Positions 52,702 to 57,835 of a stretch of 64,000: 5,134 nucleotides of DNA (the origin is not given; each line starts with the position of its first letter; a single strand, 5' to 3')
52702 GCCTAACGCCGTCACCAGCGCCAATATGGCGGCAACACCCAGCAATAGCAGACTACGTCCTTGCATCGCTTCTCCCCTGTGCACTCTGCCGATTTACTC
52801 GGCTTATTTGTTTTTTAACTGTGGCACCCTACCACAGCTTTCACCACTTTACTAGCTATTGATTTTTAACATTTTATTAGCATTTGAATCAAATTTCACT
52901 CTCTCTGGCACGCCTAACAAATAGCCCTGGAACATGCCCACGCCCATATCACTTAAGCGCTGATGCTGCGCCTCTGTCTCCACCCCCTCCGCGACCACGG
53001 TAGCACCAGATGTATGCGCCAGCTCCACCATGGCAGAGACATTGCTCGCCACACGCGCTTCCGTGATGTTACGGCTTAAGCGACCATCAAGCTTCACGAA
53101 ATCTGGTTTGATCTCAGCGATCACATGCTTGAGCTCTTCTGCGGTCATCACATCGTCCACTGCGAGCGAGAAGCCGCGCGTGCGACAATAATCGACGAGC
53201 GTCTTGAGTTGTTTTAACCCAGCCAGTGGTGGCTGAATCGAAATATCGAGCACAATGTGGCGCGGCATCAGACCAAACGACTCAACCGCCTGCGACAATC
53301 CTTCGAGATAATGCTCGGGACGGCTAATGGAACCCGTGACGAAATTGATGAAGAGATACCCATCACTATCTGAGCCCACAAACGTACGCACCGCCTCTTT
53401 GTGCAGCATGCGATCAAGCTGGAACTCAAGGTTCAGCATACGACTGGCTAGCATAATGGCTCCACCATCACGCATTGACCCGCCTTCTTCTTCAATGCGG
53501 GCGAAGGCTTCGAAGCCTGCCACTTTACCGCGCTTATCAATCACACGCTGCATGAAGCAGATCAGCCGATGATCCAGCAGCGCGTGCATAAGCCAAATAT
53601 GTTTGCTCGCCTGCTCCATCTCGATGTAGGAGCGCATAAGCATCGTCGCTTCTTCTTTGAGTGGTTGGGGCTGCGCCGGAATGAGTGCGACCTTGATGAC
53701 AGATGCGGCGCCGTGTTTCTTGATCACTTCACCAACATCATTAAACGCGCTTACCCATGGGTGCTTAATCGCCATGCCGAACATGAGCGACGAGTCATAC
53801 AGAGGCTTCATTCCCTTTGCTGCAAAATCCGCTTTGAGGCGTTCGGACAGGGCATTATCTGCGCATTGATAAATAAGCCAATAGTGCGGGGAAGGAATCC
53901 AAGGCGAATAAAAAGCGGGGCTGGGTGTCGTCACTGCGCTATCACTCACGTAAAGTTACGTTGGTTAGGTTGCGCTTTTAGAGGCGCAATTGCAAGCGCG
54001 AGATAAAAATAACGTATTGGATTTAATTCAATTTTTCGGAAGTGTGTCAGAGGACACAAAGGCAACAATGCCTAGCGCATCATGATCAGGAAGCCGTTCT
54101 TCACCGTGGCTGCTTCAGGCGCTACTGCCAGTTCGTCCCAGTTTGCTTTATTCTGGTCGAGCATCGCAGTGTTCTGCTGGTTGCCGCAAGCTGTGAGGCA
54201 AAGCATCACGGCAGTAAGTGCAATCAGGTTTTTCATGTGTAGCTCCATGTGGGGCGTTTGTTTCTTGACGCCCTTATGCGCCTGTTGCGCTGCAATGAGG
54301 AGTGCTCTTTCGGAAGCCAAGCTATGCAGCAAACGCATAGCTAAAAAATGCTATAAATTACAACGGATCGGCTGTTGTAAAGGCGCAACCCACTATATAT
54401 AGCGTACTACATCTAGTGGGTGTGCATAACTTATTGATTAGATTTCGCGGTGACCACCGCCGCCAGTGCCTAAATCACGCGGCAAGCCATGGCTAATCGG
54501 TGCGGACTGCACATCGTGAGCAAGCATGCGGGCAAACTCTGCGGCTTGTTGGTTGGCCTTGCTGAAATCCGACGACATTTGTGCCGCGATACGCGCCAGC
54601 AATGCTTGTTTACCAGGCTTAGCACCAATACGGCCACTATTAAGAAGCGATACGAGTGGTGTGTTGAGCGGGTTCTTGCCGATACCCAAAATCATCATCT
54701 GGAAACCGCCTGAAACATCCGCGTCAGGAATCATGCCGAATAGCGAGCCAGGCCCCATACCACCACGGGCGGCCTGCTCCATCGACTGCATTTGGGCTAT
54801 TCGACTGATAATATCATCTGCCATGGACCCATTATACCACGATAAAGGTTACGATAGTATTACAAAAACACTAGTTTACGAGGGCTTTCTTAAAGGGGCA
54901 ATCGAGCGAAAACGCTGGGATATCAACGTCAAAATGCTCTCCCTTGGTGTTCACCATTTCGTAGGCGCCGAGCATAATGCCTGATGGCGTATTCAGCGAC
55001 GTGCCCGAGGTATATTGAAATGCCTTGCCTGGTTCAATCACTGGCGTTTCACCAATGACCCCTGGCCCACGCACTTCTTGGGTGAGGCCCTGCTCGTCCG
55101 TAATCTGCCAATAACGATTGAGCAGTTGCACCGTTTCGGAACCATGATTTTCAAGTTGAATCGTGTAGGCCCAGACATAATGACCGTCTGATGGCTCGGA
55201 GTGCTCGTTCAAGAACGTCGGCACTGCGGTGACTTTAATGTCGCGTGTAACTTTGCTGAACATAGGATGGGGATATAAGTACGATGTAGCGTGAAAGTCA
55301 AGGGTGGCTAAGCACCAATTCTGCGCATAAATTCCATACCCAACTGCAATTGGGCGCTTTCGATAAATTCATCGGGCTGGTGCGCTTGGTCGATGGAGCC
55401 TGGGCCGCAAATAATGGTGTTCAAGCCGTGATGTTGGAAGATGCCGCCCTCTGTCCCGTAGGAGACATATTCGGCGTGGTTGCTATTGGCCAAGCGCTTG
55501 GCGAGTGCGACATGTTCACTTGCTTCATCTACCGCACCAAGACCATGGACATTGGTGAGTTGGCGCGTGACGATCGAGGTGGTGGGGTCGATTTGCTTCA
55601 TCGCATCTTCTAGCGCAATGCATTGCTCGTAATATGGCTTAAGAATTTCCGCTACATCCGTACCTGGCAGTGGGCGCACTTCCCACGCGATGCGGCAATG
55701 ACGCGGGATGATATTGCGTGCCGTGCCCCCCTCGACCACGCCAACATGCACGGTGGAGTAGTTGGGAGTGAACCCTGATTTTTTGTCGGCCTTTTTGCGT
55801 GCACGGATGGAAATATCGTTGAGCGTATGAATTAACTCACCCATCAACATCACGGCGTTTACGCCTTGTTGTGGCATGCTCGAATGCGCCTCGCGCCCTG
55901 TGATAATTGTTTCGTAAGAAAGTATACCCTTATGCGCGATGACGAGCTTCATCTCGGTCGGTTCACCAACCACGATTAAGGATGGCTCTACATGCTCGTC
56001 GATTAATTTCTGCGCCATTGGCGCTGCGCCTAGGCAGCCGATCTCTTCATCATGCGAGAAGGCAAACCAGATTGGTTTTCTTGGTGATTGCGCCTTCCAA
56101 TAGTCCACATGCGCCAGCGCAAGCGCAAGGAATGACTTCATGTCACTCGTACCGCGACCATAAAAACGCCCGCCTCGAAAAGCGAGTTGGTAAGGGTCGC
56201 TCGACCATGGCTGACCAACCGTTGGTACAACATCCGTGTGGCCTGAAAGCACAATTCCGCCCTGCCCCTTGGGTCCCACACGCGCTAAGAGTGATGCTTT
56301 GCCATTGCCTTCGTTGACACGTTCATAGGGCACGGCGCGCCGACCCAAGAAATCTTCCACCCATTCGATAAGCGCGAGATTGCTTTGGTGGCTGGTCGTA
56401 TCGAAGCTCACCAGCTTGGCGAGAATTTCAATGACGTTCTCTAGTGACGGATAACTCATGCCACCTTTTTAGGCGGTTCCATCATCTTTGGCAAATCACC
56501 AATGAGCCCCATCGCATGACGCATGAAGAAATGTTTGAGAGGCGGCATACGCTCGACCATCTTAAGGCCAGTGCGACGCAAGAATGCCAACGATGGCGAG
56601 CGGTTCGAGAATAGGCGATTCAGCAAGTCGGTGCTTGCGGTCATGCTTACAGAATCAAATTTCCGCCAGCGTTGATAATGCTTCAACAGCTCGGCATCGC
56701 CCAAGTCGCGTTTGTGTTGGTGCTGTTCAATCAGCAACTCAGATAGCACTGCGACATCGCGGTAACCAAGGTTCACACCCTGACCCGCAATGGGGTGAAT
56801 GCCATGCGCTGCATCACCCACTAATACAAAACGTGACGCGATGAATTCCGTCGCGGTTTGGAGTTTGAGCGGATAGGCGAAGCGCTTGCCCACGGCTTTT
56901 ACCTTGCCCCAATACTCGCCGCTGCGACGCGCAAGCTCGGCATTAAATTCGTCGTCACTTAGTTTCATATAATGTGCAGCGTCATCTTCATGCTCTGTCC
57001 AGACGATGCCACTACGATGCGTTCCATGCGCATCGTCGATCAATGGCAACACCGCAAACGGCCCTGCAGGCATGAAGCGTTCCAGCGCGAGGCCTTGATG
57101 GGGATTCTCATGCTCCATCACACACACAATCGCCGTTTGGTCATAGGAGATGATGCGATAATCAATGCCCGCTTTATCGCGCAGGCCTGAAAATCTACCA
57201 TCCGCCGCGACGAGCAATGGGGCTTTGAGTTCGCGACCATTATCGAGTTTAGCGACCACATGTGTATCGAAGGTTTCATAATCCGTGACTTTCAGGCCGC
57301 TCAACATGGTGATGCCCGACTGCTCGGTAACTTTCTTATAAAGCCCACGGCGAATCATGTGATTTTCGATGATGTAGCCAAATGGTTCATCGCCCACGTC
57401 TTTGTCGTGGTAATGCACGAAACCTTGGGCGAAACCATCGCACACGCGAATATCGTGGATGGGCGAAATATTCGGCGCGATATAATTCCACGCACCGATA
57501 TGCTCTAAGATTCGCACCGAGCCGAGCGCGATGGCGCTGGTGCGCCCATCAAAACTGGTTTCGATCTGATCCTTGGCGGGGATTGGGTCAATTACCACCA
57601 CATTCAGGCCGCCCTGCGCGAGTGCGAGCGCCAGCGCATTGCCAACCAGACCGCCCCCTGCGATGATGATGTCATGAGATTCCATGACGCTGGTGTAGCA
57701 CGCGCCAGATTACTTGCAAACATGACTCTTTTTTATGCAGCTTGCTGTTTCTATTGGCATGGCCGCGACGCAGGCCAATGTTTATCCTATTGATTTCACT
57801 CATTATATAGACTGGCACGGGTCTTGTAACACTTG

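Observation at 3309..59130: Shared 46-nt promoter module (Pho-box-like 7-4-7 direct repeat, fixed N19, -10) in front of scattered orphan genes: a candidate dispersed regulon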

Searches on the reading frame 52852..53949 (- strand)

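Call 15: search_protein_families(library=pfam, proteins=[window:52852-53949:-], max_evalue=0.001)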
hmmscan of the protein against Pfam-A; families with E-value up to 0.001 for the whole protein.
window:52852-53949:- (365 aa): 1 family
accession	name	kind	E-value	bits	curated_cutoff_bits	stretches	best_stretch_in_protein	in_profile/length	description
PF00563.25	EAL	-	6.3e-30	104.7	31.3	1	121-346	5-234/236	EAL domain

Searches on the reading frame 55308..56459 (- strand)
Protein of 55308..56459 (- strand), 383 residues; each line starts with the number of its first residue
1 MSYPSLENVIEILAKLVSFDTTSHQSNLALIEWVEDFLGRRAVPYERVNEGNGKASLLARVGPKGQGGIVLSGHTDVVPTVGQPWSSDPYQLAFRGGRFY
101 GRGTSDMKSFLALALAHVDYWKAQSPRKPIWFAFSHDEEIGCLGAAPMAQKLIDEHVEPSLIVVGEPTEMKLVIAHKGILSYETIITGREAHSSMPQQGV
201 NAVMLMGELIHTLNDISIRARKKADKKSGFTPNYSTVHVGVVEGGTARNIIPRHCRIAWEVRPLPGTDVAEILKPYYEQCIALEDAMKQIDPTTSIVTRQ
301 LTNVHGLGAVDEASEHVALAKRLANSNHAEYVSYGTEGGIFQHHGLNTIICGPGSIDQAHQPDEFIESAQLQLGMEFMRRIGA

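Call 15: search_protein_families(library=pfam, proteins=[window:55308-56459:-], max_evalue=0.001)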
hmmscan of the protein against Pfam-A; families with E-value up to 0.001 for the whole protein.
window:55308-56459:- (383 aa): 3 families
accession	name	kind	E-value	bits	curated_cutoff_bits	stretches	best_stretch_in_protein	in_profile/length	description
PF01546.33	Peptidase_M20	-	9.7e-31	107.7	24.6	1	71-381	2-203/206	Peptidase family M20/M25/M40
PF07687.19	M20_dimer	-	5.1e-22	78.3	21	1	174-274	1-93/107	Peptidase dimerisation domain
PF04389.22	Peptidase_M28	-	1.5e-05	25.3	21.3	1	59-150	4-78/193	Peptidase family M28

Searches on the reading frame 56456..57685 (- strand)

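Call 15: search_protein_families(library=pfam, proteins=[window:56456-57685:-], max_evalue=0.001)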
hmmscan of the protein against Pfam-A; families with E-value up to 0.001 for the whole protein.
window:56456-57685:- (409 aa): 6 families
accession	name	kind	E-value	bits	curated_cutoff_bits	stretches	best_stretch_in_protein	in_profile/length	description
PF01494.25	FAD_binding_3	-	1.6e-26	93.8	22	1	5-342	3-339/349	FAD binding domain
PF08491.16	SE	-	6.8e-07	29.1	20.1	1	281-378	127-224/276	Squalene epoxidase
PF01266.30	DAO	-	5e-05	23.4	27.9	1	5-34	1-30/353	FAD dependent oxidoreductase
PF07992.20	Pyr_redox_2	-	0.00015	21.7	26.1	0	5-33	2-30/291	Pyridine nucleotide-disulphide oxidoreductase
PF05834.18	Lycopene_cycl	-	0.00017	21.3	23.4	0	5-36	1-34/380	Lycopene cyclase protein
PF04820.20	Trp_halogenase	-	0.0002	20.8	21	0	101-327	150-363/458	Tryptophan halogenase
